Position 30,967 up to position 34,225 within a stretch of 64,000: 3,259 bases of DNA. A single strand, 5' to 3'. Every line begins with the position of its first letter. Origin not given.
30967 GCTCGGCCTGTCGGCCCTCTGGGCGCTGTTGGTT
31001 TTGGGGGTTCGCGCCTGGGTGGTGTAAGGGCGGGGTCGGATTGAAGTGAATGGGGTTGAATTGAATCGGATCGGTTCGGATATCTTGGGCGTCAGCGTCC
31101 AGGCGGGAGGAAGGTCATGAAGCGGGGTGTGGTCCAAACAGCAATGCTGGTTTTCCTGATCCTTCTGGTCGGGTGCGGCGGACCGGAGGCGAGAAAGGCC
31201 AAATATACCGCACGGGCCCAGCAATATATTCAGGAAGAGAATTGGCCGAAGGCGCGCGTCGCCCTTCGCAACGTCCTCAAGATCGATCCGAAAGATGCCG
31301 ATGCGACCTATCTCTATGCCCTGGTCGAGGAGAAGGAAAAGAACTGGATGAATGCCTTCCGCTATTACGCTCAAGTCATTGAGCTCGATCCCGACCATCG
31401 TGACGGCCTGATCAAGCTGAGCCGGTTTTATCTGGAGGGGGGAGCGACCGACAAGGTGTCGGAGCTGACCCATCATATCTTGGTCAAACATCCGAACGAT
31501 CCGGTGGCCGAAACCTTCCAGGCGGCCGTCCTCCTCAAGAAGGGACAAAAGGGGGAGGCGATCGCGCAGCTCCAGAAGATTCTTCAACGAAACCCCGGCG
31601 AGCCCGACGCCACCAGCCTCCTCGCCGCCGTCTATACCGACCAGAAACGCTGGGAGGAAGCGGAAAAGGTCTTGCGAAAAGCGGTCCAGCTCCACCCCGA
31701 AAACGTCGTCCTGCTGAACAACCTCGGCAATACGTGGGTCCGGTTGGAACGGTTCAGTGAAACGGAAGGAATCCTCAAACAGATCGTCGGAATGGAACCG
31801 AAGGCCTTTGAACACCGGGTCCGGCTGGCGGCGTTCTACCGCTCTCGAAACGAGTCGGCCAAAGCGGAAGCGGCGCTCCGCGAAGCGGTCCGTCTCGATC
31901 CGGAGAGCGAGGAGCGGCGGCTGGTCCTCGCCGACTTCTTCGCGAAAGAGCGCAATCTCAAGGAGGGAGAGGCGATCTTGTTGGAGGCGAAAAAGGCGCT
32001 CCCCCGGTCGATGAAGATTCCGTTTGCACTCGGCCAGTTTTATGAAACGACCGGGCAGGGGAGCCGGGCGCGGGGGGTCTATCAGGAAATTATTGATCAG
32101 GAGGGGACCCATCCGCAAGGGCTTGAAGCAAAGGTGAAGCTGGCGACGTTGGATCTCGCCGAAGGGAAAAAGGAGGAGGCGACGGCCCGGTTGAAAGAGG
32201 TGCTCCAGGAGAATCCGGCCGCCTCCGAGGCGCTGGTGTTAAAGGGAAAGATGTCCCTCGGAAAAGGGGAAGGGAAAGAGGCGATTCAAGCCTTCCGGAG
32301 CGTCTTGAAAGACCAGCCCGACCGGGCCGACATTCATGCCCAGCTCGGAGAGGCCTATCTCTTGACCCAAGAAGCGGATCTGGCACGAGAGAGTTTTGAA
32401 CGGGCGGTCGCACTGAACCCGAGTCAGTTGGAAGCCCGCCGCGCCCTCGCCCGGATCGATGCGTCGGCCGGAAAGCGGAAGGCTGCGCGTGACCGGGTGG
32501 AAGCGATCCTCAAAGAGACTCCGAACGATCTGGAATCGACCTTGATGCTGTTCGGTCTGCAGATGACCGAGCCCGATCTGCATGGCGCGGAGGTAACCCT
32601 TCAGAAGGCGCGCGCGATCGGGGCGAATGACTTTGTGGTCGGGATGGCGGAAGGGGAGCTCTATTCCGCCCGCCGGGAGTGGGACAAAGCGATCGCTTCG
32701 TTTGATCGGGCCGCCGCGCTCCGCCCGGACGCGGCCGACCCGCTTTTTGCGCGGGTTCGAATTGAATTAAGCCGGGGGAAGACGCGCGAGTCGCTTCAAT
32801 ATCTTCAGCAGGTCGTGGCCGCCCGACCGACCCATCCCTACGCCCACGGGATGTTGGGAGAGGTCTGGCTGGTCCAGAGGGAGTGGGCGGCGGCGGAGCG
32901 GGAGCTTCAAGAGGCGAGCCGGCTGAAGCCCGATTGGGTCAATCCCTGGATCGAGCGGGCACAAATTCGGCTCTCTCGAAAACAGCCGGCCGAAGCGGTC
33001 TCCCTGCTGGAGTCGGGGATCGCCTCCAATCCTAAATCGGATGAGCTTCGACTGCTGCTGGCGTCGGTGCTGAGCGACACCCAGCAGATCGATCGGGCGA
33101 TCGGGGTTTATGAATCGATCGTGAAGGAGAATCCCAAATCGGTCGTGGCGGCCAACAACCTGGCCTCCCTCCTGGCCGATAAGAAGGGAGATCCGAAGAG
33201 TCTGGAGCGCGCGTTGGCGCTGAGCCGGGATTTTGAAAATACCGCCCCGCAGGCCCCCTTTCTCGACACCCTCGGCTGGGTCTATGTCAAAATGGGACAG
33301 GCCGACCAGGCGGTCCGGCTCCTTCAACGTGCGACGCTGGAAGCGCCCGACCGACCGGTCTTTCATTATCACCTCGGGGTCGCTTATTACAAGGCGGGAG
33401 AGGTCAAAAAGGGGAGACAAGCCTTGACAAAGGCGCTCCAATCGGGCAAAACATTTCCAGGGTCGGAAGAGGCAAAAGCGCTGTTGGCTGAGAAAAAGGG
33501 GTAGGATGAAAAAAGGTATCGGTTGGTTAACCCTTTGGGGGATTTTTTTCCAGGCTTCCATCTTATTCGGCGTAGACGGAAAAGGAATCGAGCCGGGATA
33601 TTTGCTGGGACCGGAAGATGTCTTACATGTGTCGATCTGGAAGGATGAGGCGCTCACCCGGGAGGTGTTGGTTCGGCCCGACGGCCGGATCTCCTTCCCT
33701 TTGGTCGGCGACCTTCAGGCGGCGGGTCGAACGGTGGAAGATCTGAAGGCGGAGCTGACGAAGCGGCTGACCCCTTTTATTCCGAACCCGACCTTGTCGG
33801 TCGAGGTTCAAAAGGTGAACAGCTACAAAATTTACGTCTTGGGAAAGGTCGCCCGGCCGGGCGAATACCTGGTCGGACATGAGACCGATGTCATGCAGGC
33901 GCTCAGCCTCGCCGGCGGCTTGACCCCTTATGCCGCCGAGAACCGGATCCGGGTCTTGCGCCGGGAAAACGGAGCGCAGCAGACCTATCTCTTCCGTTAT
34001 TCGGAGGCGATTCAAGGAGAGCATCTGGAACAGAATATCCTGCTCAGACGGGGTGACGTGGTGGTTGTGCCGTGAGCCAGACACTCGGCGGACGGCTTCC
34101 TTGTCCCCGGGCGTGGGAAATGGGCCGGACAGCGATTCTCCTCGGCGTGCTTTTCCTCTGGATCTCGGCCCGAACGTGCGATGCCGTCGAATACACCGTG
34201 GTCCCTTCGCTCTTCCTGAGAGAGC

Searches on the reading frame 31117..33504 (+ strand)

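Call 8: search_protein_families(library=ncbifam, proteins=[window:31117-33504:+], max_evalue=0.00001)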
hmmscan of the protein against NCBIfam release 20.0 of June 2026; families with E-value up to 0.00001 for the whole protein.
window:31117-33504:+ (795 aa): 36 families (the best 25 are shown)
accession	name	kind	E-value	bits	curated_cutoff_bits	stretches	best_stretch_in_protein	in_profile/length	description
TIGR02917.1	PEP_TPR_lipo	equivalog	4.8e-108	362.2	312.2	7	487-774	616-898/899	XrtA/PEP-CTERM system TPR-repeat protein PrsT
NF040959.1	MamA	equivalog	1.3e-54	184.8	200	5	79-212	55-188/204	magnetosome protein MamA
TIGR02521.1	type_IV_pilW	equivalog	5.2e-50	170.2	154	4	619-777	42-199/234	type IV pilus biogenesis/stability protein PilW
NF008757.0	PRK11788.1-5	equivalog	2.2e-34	119.3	363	2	514-694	149-334/388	lipopolysaccharide assembly protein LapB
NF033920.0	C39_PA2778_fam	equivalog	6.9e-33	114.1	150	1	132-224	158-251/255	PA2778 family cysteine peptidase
TIGR02552.1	LcrH_SycD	equivalog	1.8e-28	99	104.8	0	505-571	53-117/136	SycD/LcrH family type III secretion system chaperone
NF033762.1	social_mot_Tgl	equivalog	8.4e-28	97.4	225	2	593-773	50-230/252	social motility TPR repeat lipoprotein Tgl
NF052415.1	T3SS_chap_SctY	equivalog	2e-27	95.8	70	1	712-788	5-79/106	type III secretion apparatus assembly chaperone SctY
TIGR02795.1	tol_pal_ybgF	equivalog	1.1e-25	90.5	90.1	0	303-372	43-112/119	tol-pal system protein YbgF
NF033758.1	gliding_GltE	equivalog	1.5e-24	86.7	225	3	304-547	91-331/411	adventurous gliding motility TPR repeat lipoprotein GltE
NF052400.1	M48_BAM_BepA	equivalog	5.1e-24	84.9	570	1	136-259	314-437/483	beta-barrel assembly-enhancing protease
TIGR00540.1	TPR_hemY_coli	hypoth_equivalog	1.4e-23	83.3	142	2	348-459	273-380/385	heme biosynthesis-associated TPR protein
TIGR03939.1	PGA_TPR_OMP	equivalog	3.5e-23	81.7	366.65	2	137-267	61-190/800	poly-beta-1,6 N-acetyl-D-glucosamine export porin PgaA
NF047371.1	FlcA_CTERM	equivalog_domain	6.8e-23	81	300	1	27-265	155-381/646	periplasmic flagellar collar protein FlcA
NF008756.0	PRK11788.1-4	equivalog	3.6e-22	79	474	0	515-673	150-313/389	lipopolysaccharide assembly protein LapB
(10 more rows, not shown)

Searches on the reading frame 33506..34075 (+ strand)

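Call 8: search_protein_families(library=ncbifam, proteins=[window:33506-34075:+], max_evalue=0.00001)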
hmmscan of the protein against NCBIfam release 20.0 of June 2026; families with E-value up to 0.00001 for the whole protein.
window:33506-34075:+ (189 aa): 4 families
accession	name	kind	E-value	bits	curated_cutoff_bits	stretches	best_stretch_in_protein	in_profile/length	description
TIGR03027.2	pepcterm_export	equivalog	2.1e-40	138.2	180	1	32-189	3-165/169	XrtA/PEP-CTERM system exopolysaccharide export protein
NF041843.1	EpsY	equivalog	6.8e-35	120.2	320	1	31-188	52-210/211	exopolysaccharide export protein EpsY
TIGR03028.1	EpsE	equivalog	2.7e-26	92.4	262.65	1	32-188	2-159/239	polysaccharide export protein EpsE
NF011658.0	PRK15078.1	subfamily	9.4e-23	80.6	333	1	32-189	85-250/380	polysaccharide export protein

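Call 54: search_protein_families(library=pfam, proteins=[window:33506-34075:+], max_evalue=0.0001)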
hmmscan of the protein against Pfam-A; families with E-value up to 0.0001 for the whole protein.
window:33506-34075:+ (189 aa): 3 families
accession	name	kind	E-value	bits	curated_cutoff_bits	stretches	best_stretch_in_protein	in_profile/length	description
PF02563.21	Poly_export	-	4.6e-24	84.8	28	1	29-101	4-76/77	Polysaccharide biosynthesis/export protein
PF10531.15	SLBB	-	4e-10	39.8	27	1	108-157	1-50/55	SLBB domain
PF22461.2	SLBB_2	-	1.9e-09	37.9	27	1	108-188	2-79/79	SLBB domain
